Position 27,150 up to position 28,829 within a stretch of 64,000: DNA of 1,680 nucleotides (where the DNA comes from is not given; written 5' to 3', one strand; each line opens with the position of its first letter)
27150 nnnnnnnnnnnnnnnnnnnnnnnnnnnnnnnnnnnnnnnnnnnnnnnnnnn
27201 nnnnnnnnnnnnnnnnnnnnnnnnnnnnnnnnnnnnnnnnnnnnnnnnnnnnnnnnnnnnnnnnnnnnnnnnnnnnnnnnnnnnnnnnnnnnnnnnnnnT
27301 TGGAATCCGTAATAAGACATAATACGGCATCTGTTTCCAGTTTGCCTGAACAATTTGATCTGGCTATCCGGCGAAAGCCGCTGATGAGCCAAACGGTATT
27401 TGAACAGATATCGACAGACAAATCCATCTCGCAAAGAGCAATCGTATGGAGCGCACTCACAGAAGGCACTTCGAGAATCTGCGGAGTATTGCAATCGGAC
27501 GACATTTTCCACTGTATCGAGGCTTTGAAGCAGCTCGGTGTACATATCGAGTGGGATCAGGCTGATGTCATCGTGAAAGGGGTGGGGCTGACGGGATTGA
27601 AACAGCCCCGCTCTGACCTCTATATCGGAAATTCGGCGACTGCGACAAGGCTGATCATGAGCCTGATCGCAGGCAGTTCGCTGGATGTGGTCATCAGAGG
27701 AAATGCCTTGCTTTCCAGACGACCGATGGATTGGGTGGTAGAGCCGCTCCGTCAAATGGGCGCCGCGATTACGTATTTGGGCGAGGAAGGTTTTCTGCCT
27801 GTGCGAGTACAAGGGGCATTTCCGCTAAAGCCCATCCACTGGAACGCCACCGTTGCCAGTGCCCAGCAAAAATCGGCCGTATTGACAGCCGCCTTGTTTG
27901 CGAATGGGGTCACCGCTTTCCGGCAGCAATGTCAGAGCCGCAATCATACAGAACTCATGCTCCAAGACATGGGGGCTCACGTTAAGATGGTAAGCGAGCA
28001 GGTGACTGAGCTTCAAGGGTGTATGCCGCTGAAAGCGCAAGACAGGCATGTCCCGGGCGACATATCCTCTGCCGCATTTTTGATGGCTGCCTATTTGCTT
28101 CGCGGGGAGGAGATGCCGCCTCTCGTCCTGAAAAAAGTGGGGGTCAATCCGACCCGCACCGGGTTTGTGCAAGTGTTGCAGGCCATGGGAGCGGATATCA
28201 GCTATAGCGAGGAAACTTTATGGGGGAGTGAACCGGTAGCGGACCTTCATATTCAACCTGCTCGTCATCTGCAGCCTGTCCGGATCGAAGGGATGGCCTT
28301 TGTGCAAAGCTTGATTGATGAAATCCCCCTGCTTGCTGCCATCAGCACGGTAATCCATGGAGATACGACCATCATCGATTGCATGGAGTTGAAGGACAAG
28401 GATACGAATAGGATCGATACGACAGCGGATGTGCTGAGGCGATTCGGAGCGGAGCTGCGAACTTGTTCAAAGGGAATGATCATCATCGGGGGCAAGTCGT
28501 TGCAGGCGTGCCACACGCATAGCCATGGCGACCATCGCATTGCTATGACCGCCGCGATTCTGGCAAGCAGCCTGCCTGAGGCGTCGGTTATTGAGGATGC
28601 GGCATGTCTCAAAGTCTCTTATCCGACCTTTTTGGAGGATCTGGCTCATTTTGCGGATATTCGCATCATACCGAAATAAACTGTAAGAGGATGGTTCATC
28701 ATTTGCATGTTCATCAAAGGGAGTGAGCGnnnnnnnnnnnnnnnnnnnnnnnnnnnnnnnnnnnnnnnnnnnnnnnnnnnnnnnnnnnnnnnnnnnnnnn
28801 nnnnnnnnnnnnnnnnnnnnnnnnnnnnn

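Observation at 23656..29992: Compact five-gene cluster: two tandem paralogs of an uncharacterised family, an FrhB-like Fe-S flavoprotein, an EPSP-synthase-family enolpyruvyl transferase and an MFS exporter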

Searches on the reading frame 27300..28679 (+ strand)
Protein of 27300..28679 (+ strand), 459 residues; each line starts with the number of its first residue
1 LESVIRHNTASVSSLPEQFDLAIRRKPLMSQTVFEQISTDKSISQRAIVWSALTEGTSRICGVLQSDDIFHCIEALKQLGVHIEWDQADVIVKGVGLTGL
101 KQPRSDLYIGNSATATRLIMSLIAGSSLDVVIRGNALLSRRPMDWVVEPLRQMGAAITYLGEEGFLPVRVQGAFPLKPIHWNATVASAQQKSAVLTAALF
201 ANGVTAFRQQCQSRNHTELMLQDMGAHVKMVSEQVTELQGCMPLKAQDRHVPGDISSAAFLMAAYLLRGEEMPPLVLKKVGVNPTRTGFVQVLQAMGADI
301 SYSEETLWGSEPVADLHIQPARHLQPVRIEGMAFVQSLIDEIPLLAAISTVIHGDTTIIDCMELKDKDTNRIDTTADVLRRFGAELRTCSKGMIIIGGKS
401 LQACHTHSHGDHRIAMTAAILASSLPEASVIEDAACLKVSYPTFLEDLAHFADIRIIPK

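Call 3: search_protein_families(library=pfam, proteins=[window:27300-28679:+], max_evalue=0.01)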
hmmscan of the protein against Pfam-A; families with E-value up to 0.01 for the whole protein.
window:27300-28679:+ (459 aa): 1 family
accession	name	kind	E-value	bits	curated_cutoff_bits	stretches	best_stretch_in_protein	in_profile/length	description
PF00275.25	EPSP_synthase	-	6.7e-89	298.9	22.8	1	36-448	12-417/417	EPSP synthase (3-phosphoshikimate 1-carboxyvinyltransferase)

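Call 4: search_protein_families(library=ncbifam, proteins=[window:27300-28679:+], max_evalue=0.01)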
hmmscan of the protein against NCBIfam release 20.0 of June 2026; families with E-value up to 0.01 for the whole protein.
window:27300-28679:+ (459 aa): 6 families
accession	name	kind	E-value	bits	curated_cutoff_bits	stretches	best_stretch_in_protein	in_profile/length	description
NF011381.1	PRK14806.1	equivalog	4.2e-105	352.6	902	1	36-450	317-724/733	bifunctional prephenate dehydrogenase/3-phosphoshikimate 1-carboxyvinyltransferase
TIGR01356.1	aroA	equivalog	1.2e-100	337.2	287.25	1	37-451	5-412/415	3-phosphoshikimate 1-carboxyvinyltransferase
NF008816.0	PRK11860.1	equivalog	2.7e-43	148.1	943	1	36-453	20-437/662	bifunctional 3-phosphoshikimate 1-carboxyvinyltransferase/cytidylate kinase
NF006873.0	PRK09369.1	subfamily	1.2e-22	80.2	297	1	37-450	18-409/419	UDP-N-acetylglucosamine 1-carboxyvinyltransferase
TIGR01072.1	murA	equivalog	1.4e-21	76.8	392.7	1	37-449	18-408/416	UDP-N-acetylglucosamine 1-carboxyvinyltransferase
NF009470.0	PRK12830.1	equivalog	1.5e-11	43.7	552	1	51-448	32-405/417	UDP-N-acetylglucosamine 1-carboxyvinyltransferase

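Call 26: search_solved_structures(query=window:27300-28676:+, show_alignments=2, max_evalue=1e-10)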
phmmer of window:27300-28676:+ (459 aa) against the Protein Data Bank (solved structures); distinct sequences matched with E-value up to 1e-10: 39.
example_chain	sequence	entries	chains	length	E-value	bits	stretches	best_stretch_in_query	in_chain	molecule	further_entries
1rf4_A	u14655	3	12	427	3.8e-85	289.6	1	37-449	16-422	5-enolpyruvylshikimate-3-phosphate synthase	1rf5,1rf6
3rmt_A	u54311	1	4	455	3e-83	283.3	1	37-449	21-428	3-phosphoshikimate 1-carboxyvinyltransferase 1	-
5buf_A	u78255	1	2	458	1e-79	271.7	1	37-453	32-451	3-phosphoshikimate 1-carboxyvinyltransferase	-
5bs5_A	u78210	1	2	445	1.3e-79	271.4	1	37-453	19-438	3-phosphoshikimate 1-carboxyvinyltransferase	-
4n3p_A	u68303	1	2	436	2.2e-76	260.7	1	37-449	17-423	Serine Hydrolase OSH18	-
3roi_A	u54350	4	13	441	1.2e-72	248.4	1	38-448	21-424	3-phosphoshikimate 1-carboxyvinyltransferase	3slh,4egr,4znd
4gfp_A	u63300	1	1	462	1.3e-72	248.3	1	37-448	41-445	3-phosphoshikimate 1-carboxyvinyltransferase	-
3tr1_A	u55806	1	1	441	1.3e-72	248.3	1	38-448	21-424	3-phosphoshikimate 1-carboxyvinyltransferase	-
2gg4_A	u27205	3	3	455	4.7e-63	216.8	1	30-449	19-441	3-phosphoshikimate 1-carboxyvinyltransferase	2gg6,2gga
2pqb_A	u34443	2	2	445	4.8e-63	216.8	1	31-449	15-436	3-phosphoshikimate 1-carboxyvinyltransferase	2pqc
2ggd_A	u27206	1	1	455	1.7e-62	215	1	30-449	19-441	3-phosphoshikimate 1-carboxyvinyltransferase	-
2pqd_A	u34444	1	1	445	1.7e-62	215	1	31-449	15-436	3-phosphoshikimate 1-carboxyvinyltransferase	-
5xwb_A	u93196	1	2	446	1.7e-36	129.3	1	40-450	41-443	3-phosphoshikimate 1-carboxyvinyltransferase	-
7tm4_A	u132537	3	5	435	5.9e-35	124.2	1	37-452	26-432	3-phosphoshikimate 1-carboxyvinyltransferase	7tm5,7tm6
2qfq_A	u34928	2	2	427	2.2e-34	122.4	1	39-452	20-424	3-phosphoshikimate 1-carboxyvinyltransferase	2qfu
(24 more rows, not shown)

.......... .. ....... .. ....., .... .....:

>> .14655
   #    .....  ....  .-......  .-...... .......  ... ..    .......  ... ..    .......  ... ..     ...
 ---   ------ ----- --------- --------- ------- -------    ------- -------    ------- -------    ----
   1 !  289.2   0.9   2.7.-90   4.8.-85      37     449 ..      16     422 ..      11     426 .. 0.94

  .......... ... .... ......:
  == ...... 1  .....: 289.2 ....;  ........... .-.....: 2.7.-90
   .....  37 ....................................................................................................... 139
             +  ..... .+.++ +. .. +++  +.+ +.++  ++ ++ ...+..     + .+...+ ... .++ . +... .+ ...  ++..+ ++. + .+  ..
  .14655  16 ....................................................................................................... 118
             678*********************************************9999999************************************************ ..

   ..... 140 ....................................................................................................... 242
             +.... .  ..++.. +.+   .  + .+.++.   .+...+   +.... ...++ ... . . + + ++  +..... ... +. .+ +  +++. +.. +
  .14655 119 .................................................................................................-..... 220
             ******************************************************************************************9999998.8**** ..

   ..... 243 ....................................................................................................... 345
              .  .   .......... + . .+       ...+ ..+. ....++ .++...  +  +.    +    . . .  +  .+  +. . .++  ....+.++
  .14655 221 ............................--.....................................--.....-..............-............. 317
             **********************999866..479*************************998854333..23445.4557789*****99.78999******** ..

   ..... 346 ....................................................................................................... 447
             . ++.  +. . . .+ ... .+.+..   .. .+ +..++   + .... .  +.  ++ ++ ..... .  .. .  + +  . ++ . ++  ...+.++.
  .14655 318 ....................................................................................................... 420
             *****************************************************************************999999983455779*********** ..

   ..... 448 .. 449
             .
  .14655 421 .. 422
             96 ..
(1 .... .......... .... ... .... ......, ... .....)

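Call 27: find_homologous_proteins(query=window:27300-28676:+, max_evalue=1e-60)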
Query window:27300-28676:+ (459 aa): 6764 proteins with E <= 1e-60 among 8000 candidates; the best 120 are listed.
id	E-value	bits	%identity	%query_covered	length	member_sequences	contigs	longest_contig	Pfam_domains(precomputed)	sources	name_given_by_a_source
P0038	0.0e+0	1020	100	100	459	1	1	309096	PF00275.26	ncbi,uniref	ncbi:3-phosphoshikimate 1-carboxyvinyltransferase [Marinicrinis sediminis]|uniref:3-phosphoshikimate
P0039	1.9e-137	477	51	100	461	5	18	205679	PF00275.26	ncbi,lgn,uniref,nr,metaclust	ncbi:3-phosphoshikimate 1-carboxyvinyltransferase [Bacillus cereus]|uniref:3-phosphoshikimate 1-carb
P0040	5.1e-136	472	50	97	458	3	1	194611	PF00275.26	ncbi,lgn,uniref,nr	ncbi:3-phosphoshikimate 1-carboxyvinyltransferase [Paenibacillus fonticola]|uniref:3-phosphoshikimat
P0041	1.0e-134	468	49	97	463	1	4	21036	PF00275.26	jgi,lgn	jgi:3-phosphoshikimate 1-carboxyvinyltransferase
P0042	4.7e-134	466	52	97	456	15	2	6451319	PF00275.26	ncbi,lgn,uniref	ncbi:3-phosphoshikimate 1-carboxyvinyltransferase [Paenibacillus sp. FSL R10-2199]|uniref:3-phosphos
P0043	2.6e-133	463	52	97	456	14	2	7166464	PF00275.26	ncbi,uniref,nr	ncbi:3-phosphoshikimate 1-carboxyvinyltransferase [Paenibacillus graminis]|uniref:3-phosphoshikimate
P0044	1.6e-132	461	51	97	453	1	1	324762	PF00275.26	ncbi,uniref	ncbi:3-phosphoshikimate 1-carboxyvinyltransferase [Paenibacillus sp. DS2015]|uniref:3-phosphoshikima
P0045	6.0e-132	459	52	97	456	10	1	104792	PF00275.26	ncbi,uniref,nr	ncbi:3-phosphoshikimate 1-carboxyvinyltransferase [Paenibacillus sp. P3E]|uniref:3-phosphoshikimate 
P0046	6.5e-132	459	52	97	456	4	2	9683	PF00275.26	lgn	-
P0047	7.5e-132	458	51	97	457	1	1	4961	PF00275.26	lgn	-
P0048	1.5e-128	448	49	98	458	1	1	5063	PF00275.26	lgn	-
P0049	1.1e-126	441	50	100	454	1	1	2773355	PF00275.26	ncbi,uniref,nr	ncbi:3-phosphoshikimate 1-carboxyvinyltransferase [Paenibacillus herberti]|uniref:3-phosphoshikimate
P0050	2.3e-125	437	48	97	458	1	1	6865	PF00275.26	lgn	-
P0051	2.7e-125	437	50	97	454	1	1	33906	PF00275.26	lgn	-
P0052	1.4e-124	434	49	97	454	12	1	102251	PF00275.26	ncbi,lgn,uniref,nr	ncbi:3-phosphoshikimate 1-carboxyvinyltransferase [Paenibacillus odorifer]|uniref:3-phosphoshikimate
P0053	2.1e-124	434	48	97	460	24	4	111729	PF00275.26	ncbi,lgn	-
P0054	6.1e-120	419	49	97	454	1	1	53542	PF00275.26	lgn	-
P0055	9.9e-117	409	48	93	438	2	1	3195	PF00275.26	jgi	jgi:3-phosphoshikimate 1-carboxyvinyltransferase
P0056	1.3e-93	332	44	93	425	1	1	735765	PF00275.26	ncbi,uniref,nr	ncbi:3-phosphoshikimate 1-carboxyvinyltransferase [Feifania hominis]|uniref:3-phosphoshikimate 1-car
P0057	4.7e-93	331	44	90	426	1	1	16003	PF00275.26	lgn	-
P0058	4.7e-93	331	44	90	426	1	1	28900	PF00275.26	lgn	-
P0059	7.4e-92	327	44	90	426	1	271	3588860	PF00275.26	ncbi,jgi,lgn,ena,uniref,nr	ncbi:3-phosphoshikimate 1-carboxyvinyltransferase [Anaerostipes rhamnosivorans]|uniref:3-phosphoshik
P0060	7.5e-92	327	44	90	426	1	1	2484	PF00275.26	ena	-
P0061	8.7e-92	326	44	90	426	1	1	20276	PF00275.26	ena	-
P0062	9.2e-92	326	43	91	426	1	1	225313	PF00275.26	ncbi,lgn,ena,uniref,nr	ncbi:3-phosphoshikimate 1-carboxyvinyltransferase [Anaerostipes sp.]|uniref:3-phosphoshikimate 1-car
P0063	1.9e-91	325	43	90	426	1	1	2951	PF00275.26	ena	-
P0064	2.6e-91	325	43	90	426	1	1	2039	PF00275.26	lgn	-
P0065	3.6e-91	324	43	90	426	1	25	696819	PF00275.26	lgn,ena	-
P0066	6.2e-91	324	43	90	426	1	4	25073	PF00275.26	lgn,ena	-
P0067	6.8e-91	323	43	90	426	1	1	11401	PF00275.26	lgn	-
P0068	9.9e-91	323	43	90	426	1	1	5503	PF00275.26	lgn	-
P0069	1.1e-90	323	43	90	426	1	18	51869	PF00275.26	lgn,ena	-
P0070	5.9e-90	320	43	91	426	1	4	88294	PF00275.26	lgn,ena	-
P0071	6.8e-90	320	43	90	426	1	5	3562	PF00275.26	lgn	-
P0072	7.3e-90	320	43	90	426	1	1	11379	PF00275.26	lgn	-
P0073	7.6e-90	320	43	90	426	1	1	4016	PF00275.26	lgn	-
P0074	1.0e-89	320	43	90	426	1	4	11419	PF00275.26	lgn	-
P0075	1.0e-89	320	43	90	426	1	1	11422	PF00275.26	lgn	-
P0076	1.6e-89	319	43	91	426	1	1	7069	PF00275.26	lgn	-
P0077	2.1e-89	319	43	91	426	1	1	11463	PF00275.26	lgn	-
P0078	2.3e-89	318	42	91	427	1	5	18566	PF00275.26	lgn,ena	-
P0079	2.8e-89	318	43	91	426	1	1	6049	PF00275.26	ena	-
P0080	3.9e-89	318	43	90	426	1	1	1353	PF00275.26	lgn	-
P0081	4.1e-89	318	41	94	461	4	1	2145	PF00275.26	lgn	-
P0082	5.5e-89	317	42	91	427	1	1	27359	PF00275.26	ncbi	-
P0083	9.3e-89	316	43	90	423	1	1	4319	PF00275.26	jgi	-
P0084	1.0e-88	316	42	91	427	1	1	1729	PF00275.26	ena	-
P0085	1.2e-88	316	43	91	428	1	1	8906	PF00275.26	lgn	-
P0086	3.2e-88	315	43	90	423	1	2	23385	PF00275.26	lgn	-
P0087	3.3e-88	315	42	91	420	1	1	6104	PF00275.26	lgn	-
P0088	5.2e-88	314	42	91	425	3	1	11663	PF00275.26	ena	-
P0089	5.6e-88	314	43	90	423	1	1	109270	PF00275.26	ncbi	-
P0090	6.5e-88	314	43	90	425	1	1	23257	PF00275.26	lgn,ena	-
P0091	8.6e-88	313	41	91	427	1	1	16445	PF00275.26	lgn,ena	-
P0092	1.1e-87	313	42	91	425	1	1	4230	PF00275.26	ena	-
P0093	1.2e-87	313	43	89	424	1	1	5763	PF00275.26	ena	-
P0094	1.2e-87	313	43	90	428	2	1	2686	PF00275.26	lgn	-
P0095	1.4e-87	313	43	90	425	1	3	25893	PF00275.26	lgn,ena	-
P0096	1.5e-87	312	43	90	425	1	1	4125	PF00275.26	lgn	-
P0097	1.6e-87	312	43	90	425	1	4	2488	PF00275.26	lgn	-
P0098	1.8e-87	312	42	91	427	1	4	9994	PF00275.26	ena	-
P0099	1.8e-87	312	42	91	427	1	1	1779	PF00275.26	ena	-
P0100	1.9e-87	312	43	90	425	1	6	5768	PF00275.26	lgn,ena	-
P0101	1.9e-87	312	43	90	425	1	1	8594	PF00275.26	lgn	-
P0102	2.4e-87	312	41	91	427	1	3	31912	PF00275.26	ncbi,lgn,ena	-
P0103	2.6e-87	312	43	90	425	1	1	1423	PF00275.26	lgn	-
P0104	2.6e-87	312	43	89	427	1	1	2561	PF00275.26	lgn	-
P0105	2.8e-87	312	43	90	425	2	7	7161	PF00275.26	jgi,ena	-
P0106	3.5e-87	311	43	90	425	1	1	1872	PF00275.26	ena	-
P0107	3.5e-87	311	43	90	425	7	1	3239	PF00275.26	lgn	-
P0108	4.7e-87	311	42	91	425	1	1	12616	PF00275.26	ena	-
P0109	5.4e-87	311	43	90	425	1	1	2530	PF00275.26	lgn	-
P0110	5.6e-87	311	43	90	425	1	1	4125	PF00275.26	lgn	-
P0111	5.8e-87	310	41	91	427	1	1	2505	PF00275.26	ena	-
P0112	6.6e-87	310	43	90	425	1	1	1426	PF00275.26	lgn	-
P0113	6.7e-87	310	43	90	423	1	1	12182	PF00275.26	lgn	-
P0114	6.7e-87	310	43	90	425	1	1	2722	PF00275.26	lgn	-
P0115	6.9e-87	310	43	90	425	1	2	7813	PF00275.26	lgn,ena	-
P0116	7.4e-87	310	42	91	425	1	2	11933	PF00275.26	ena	-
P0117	8.0e-87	310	43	90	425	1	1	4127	PF00275.26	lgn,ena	-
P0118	8.1e-87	310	43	90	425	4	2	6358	PF00275.26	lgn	-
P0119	8.8e-87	310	42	91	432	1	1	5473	PF00275.26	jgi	jgi:3-phosphoshikimate 1-carboxyvinyltransferase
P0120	8.8e-87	310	43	89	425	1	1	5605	PF00275.26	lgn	-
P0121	9.1e-87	310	43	90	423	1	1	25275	PF00275.26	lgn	-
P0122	1.0e-86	310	42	89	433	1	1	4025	PF00275.26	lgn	-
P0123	1.0e-86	310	42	90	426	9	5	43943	PF00275.26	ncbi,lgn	-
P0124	1.1e-86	310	43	90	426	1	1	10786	PF00275.26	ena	-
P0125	1.1e-86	310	44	89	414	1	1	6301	PF00275.26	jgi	-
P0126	1.1e-86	310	43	90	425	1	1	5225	PF00275.26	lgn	-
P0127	1.3e-86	309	43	89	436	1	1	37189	PF00275.26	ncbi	-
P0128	1.4e-86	309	41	91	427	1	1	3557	PF00275.26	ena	-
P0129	1.6e-86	309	43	90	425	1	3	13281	PF00275.26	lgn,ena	-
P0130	1.6e-86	309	43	90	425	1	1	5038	PF00275.26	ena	-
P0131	1.6e-86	309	42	90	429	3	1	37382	PF00275.26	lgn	-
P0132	1.8e-86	309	42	90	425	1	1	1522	PF00275.26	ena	-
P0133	1.9e-86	309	42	89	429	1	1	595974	PF00275.26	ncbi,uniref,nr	ncbi:3-phosphoshikimate 1-carboxyvinyltransferase [Ammoniphilus sp. CFH 90114]|uniref:3-phosphoshiki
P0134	1.9e-86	309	43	89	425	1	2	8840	PF00275.26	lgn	-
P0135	2.1e-86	309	41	91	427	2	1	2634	PF00275.26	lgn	-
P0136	2.2e-86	309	42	91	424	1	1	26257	PF00275.26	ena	-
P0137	2.3e-86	309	42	89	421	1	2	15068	PF00275.26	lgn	-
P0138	2.5e-86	308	43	89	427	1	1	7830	PF00275.26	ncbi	-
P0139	3.4e-86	308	43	89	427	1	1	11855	PF00275.26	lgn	-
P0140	3.6e-86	308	43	89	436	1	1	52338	PF00275.26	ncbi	-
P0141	4.0e-86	308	42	88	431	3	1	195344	PF00275.26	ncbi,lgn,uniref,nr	ncbi:3-phosphoshikimate 1-carboxyvinyltransferase [Terrilactibacillus laevilacticus]|uniref:3-phosph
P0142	4.3e-86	308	42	91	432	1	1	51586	PF00275.26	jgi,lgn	jgi:3-phosphoshikimate 1-carboxyvinyltransferase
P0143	5.1e-86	307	44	89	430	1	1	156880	PF00275.26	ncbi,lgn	-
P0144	5.1e-86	307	43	89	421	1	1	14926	PF00275.26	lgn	-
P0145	5.2e-86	307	43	90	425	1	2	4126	PF00275.26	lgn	-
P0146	5.7e-86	307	43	89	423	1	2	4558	PF00275.26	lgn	-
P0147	6.8e-86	307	43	90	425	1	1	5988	PF00275.26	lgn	-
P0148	6.8e-86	307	42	92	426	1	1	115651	PF00275.26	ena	-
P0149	6.9e-86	307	43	89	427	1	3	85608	PF00275.26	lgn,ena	-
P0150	7.3e-86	307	42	91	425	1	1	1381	PF00275.26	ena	-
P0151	8.7e-86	307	40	93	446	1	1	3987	PF00275.26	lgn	-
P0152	8.8e-86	307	41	91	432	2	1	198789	PF00275.26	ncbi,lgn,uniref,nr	ncbi:3-phosphoshikimate 1-carboxyvinyltransferase [Dethiobacter alkaliphilus]|uniref:3-phosphoshikim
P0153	8.9e-86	307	43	90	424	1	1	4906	PF00275.26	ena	-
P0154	9.5e-86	306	42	89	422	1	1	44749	PF00275.26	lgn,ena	-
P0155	1.0e-85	306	40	93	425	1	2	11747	PF00275.26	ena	-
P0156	1.1e-85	306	42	89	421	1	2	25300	PF00275.26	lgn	-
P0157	1.1e-85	306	42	90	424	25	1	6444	PF00275.26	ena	-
